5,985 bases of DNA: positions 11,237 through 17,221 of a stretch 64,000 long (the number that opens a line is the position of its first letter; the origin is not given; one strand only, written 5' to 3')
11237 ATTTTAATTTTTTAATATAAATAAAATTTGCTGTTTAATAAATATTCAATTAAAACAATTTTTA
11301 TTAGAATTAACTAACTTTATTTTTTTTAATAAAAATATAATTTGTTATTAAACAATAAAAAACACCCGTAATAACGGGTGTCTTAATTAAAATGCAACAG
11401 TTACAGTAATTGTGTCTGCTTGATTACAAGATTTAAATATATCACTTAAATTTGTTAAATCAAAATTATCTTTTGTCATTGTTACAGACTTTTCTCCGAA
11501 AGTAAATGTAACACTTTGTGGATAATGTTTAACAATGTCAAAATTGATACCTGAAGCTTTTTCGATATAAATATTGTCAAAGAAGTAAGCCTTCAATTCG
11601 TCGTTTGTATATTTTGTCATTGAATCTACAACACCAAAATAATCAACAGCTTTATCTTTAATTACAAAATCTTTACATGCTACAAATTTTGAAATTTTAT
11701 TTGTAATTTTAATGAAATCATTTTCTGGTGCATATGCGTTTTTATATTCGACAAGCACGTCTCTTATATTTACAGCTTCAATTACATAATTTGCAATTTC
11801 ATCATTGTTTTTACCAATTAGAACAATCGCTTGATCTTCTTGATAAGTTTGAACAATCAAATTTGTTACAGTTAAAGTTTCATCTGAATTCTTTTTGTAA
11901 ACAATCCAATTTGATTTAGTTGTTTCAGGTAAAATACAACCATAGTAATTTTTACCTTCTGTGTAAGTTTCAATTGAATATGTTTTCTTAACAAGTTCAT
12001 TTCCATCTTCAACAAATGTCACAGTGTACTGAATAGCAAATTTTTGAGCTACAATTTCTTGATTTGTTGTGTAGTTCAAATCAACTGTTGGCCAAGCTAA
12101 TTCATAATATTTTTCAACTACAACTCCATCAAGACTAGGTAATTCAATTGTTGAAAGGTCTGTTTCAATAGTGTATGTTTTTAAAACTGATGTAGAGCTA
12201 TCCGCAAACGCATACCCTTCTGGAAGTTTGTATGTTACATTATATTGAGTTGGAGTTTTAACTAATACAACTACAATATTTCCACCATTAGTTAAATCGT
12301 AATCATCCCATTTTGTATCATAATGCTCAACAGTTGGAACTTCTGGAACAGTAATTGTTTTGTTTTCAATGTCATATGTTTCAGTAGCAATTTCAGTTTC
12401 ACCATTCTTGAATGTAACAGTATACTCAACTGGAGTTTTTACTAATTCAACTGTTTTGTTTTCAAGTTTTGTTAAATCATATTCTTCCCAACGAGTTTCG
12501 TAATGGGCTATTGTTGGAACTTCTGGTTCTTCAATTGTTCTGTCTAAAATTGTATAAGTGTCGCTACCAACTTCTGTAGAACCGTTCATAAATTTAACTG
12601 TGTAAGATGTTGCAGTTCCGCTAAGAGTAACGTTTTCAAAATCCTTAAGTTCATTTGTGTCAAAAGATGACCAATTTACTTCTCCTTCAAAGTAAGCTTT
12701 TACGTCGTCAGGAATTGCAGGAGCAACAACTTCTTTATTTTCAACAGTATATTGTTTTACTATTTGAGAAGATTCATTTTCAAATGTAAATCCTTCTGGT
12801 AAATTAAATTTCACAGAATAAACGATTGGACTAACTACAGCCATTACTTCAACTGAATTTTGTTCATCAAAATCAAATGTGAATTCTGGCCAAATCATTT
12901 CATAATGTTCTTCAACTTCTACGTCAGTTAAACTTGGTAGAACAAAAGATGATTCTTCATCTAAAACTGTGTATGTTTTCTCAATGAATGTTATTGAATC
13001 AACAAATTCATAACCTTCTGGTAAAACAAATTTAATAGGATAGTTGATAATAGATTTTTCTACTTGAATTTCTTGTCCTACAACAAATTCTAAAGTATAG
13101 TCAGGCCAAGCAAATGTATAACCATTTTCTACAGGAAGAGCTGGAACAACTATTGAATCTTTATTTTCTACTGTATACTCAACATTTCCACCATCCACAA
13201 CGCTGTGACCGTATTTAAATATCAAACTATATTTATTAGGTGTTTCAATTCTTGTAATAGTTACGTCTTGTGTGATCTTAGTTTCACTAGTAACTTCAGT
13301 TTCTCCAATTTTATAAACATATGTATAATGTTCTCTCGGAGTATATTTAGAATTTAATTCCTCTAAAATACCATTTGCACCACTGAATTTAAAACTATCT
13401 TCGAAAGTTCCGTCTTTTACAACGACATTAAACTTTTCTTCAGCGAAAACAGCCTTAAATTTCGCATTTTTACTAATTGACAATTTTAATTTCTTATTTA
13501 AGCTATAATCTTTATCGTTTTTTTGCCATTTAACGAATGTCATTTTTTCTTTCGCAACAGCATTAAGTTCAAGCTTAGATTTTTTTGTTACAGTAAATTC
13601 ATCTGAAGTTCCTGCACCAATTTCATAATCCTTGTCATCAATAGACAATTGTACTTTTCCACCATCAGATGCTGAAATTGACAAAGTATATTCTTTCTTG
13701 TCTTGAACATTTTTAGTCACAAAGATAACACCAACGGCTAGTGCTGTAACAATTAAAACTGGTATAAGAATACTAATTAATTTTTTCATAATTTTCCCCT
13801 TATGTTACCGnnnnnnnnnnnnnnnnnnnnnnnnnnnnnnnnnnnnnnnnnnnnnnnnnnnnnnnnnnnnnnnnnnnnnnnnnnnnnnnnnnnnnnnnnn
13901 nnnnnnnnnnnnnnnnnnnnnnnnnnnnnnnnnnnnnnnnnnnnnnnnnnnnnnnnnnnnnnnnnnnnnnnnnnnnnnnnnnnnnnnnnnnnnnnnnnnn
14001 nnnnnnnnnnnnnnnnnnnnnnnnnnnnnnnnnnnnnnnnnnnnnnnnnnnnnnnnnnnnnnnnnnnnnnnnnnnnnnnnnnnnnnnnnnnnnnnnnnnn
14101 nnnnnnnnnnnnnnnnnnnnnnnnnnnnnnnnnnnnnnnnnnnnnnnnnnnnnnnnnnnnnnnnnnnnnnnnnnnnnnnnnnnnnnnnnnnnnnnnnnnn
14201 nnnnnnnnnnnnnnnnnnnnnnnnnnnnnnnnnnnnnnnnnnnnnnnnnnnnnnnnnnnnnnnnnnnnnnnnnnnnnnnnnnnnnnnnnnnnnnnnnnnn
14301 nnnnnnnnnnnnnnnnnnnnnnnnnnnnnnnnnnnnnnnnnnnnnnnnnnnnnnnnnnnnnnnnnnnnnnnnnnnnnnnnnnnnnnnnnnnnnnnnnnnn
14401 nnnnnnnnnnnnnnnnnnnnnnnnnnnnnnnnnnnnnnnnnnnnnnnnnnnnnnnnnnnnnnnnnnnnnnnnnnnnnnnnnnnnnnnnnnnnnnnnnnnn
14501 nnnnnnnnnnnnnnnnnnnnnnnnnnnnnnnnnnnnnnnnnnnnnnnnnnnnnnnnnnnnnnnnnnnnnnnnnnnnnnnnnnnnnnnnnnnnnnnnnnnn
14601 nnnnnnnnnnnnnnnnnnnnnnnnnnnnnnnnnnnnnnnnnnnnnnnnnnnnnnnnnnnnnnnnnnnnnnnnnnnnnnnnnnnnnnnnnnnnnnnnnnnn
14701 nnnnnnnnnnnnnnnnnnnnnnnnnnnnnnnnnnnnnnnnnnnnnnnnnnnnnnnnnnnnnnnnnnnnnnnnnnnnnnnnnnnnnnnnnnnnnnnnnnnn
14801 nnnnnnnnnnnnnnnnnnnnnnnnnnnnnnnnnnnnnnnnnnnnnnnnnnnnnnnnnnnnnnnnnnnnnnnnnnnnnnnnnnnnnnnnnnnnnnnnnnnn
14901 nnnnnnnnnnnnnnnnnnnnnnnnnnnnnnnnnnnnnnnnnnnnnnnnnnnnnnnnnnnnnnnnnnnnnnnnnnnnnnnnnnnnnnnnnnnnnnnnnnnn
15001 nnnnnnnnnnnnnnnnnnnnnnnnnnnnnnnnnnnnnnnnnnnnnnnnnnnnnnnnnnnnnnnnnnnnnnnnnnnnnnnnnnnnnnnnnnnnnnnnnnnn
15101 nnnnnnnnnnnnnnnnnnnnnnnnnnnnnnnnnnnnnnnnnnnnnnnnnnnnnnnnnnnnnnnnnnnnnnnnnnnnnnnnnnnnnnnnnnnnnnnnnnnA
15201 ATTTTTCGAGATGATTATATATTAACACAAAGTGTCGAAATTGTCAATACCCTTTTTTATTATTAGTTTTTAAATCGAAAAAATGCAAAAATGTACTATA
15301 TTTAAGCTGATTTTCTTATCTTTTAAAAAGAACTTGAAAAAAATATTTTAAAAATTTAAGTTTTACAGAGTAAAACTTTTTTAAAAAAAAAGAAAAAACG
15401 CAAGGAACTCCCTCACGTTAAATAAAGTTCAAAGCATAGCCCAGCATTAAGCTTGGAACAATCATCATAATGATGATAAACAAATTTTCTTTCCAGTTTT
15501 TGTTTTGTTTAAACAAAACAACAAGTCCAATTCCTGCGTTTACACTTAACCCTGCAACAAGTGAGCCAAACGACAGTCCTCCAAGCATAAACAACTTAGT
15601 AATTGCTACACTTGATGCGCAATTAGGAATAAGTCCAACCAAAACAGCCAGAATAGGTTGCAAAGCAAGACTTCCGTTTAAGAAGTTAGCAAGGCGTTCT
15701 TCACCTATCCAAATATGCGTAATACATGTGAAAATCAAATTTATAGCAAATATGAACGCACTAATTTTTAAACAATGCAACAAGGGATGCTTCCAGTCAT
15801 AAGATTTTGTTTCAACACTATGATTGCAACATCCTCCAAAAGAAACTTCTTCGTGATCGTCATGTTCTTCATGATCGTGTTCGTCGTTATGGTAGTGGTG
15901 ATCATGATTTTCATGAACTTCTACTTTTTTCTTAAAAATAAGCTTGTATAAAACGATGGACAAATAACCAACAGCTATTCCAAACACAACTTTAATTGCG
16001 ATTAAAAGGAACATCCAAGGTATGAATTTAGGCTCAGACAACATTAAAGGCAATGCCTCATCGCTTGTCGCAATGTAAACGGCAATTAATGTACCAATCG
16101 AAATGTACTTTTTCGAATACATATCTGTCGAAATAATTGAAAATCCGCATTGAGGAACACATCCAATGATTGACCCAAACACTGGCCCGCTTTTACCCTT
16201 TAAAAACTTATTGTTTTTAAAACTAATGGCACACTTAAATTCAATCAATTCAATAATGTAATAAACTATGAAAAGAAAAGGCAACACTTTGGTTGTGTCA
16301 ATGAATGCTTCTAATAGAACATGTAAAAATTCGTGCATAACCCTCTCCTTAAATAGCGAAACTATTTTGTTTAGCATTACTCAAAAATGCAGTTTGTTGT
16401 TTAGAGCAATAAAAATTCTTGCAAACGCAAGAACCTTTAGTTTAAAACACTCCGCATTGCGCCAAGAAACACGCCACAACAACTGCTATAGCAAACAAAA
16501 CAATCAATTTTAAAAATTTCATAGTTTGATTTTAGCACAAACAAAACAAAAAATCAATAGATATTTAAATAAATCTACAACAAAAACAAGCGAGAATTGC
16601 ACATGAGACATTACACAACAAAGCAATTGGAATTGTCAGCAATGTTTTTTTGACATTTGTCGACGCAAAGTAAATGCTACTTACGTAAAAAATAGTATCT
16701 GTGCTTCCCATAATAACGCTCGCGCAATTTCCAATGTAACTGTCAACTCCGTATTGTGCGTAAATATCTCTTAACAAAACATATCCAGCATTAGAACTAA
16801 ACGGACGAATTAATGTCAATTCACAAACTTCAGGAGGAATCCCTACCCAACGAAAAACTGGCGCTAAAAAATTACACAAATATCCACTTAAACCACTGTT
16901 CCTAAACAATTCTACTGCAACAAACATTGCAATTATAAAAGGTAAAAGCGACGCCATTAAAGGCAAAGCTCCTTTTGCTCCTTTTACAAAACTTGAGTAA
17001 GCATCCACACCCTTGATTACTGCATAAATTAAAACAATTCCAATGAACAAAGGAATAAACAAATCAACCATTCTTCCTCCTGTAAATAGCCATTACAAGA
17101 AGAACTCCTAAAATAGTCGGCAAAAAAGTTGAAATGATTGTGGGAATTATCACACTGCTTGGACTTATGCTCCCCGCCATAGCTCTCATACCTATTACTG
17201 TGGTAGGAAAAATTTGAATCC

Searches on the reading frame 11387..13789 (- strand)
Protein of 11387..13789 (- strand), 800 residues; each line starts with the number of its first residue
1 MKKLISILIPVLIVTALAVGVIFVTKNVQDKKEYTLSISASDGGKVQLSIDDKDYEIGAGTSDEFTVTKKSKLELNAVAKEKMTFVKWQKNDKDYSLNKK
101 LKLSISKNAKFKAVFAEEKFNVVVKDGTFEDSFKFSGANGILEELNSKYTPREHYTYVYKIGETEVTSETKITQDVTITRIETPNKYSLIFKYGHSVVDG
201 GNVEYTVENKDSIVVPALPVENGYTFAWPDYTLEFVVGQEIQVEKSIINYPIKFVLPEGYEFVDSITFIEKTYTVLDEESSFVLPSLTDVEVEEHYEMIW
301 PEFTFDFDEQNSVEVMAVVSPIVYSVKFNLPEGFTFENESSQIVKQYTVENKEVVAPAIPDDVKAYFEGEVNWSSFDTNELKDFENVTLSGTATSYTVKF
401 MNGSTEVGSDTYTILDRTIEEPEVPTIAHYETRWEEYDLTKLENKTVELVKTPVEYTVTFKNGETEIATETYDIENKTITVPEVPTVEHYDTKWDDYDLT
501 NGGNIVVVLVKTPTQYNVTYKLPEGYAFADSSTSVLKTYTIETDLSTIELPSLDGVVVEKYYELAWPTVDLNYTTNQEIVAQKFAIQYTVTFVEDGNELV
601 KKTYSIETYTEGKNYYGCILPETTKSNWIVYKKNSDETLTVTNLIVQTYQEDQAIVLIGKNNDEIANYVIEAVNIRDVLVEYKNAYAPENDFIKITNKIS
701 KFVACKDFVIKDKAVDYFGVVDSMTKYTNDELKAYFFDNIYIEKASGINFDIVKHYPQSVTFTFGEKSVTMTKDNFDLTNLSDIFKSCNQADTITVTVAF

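Call 7: search_protein_families(library=pfam, proteins=[window:11387-13789:-])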
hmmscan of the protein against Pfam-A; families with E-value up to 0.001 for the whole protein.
window:11387-13789:- (800 aa): 1 family
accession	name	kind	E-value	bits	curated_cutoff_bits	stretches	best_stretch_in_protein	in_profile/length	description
PF09479.16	Flg_new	-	0.00013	22.4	27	0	199-227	8-36/65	Listeria-Bacteroides repeat domain (List_Bact_rpt)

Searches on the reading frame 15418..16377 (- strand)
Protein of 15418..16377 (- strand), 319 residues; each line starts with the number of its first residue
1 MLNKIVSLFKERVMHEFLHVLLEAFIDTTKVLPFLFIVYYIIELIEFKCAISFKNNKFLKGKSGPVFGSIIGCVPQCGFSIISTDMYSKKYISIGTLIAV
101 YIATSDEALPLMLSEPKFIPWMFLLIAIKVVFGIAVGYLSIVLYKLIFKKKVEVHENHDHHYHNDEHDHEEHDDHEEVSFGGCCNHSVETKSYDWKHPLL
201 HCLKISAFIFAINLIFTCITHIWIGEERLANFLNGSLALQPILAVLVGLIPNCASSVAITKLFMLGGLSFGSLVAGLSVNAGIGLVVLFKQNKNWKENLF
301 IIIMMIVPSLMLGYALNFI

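Call 7: search_protein_families(library=pfam, proteins=[window:15418-16377:-])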
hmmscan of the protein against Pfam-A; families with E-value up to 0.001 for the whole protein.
window:15418-16377:- (319 aa): 1 family
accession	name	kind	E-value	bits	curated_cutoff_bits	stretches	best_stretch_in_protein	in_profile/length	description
PF11449.14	ArsP_2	-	4.3e-26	92.4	32.5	2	17-160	6-147/359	Putative, 10TM heavy-metal exporter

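Call 35: search_protein_families(library=ncbifam, proteins=[window:15418-16377:-], max_evalue=0.01)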
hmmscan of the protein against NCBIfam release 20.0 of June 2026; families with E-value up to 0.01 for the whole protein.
window:15418-16377:- (319 aa): 2 families
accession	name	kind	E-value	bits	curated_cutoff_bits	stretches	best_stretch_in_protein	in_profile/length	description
NF037962.1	arsenic_eff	subfamily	5.5e-75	252.4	100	1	27-313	1-287/287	arsenic efflux protein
NF007454.0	PRK10019.1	subfamily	0.0013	18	195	1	120-202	88-167/283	nickel/cobalt efflux transporter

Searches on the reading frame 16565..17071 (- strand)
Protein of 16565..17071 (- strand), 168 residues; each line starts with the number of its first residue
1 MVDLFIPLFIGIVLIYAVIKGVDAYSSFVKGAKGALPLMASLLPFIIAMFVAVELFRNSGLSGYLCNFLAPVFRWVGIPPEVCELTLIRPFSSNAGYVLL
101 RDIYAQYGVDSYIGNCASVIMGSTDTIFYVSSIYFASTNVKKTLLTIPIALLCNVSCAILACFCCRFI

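Call 7: search_protein_families(library=pfam, proteins=[window:16565-17071:-])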
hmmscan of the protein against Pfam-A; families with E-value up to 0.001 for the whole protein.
window:16565-17071:- (168 aa): 1 family
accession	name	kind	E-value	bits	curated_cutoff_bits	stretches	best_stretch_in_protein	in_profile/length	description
PF07670.19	Gate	-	6.6e-10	39.8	29.6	1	41-138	3-101/104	Nucleoside recognition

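Call 35: search_protein_families(library=ncbifam, proteins=[window:16565-17071:-], max_evalue=0.01)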
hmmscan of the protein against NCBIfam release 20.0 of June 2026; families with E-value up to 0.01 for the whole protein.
window:16565-17071:- (168 aa): 1 family
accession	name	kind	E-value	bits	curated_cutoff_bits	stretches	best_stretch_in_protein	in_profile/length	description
NF007811.0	PRK10519.1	equivalog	0.00013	21.6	111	1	26-104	13-92/155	hypothetical protein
